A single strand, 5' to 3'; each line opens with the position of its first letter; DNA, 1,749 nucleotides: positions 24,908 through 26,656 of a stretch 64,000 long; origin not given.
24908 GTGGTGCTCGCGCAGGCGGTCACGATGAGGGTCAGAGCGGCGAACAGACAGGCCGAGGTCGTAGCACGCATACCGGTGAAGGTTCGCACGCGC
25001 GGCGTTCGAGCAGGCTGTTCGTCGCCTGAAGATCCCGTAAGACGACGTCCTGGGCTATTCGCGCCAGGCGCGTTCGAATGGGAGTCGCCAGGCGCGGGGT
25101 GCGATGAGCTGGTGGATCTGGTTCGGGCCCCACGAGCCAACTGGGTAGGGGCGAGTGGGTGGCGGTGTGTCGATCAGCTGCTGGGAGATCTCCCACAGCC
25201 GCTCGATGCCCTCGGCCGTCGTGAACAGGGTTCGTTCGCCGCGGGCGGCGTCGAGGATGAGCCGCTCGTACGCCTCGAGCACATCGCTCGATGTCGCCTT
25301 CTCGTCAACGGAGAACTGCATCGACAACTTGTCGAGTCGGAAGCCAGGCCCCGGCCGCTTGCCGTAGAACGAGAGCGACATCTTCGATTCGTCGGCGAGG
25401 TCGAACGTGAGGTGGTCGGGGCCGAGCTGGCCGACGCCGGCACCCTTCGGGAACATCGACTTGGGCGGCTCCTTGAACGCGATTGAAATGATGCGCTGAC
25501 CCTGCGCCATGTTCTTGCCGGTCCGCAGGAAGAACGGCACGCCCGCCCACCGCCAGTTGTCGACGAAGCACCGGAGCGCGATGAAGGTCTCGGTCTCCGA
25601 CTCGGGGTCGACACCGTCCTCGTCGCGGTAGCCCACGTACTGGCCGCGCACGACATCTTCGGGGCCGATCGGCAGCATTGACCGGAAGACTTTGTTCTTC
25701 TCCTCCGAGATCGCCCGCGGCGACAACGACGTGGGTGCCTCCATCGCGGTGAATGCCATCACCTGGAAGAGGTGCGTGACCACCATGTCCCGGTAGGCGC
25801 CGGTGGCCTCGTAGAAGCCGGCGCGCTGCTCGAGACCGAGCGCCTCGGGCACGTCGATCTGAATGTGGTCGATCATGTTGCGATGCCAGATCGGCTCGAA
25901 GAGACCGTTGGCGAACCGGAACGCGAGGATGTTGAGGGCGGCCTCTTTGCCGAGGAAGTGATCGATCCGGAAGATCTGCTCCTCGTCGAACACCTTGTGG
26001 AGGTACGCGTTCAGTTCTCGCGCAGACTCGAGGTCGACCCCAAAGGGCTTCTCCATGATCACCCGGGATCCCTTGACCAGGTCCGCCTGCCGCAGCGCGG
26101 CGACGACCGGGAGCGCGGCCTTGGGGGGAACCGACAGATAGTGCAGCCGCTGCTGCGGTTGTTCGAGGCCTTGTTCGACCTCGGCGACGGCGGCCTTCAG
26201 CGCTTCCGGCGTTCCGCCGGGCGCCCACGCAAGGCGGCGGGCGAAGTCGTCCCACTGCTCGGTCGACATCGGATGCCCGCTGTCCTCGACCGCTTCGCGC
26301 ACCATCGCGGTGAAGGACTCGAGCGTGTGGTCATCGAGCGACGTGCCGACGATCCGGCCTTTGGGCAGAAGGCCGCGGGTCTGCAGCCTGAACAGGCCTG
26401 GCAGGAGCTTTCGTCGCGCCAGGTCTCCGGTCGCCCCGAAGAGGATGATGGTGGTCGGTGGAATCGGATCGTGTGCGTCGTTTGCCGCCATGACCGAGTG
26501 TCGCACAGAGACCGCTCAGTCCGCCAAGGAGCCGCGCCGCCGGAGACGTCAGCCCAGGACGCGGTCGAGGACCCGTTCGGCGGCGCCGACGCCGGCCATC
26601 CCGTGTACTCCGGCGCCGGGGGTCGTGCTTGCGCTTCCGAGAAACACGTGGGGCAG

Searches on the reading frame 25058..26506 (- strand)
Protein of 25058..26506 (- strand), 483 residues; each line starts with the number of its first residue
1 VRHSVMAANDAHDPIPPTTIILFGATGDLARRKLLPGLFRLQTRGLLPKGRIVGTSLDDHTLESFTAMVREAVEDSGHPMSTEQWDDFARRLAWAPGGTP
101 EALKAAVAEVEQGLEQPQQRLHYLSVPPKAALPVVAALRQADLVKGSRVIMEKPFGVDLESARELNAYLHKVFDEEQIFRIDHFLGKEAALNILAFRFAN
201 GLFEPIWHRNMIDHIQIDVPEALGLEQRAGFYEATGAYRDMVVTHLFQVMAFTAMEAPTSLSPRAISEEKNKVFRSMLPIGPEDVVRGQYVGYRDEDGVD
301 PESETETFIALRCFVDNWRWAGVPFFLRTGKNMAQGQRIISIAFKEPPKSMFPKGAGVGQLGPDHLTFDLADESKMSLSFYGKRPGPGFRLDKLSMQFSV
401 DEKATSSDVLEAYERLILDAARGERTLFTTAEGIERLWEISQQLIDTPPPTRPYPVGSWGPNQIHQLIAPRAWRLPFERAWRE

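Call 56: search_protein_families(library=pfam, proteins=[window:25058-26506:-])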
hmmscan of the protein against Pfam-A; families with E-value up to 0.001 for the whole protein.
window:25058-26506:- (483 aa): 2 families
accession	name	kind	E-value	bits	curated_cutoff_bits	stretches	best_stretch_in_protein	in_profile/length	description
PF02781.21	G6PD_C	-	1.4e-90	303.8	27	1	194-471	1-291/296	Glucose-6-phosphate dehydrogenase, C-terminal domain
PF00479.28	G6PD_N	-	6.2e-47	161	22.1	1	21-192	1-183/183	Glucose-6-phosphate dehydrogenase, NAD binding domain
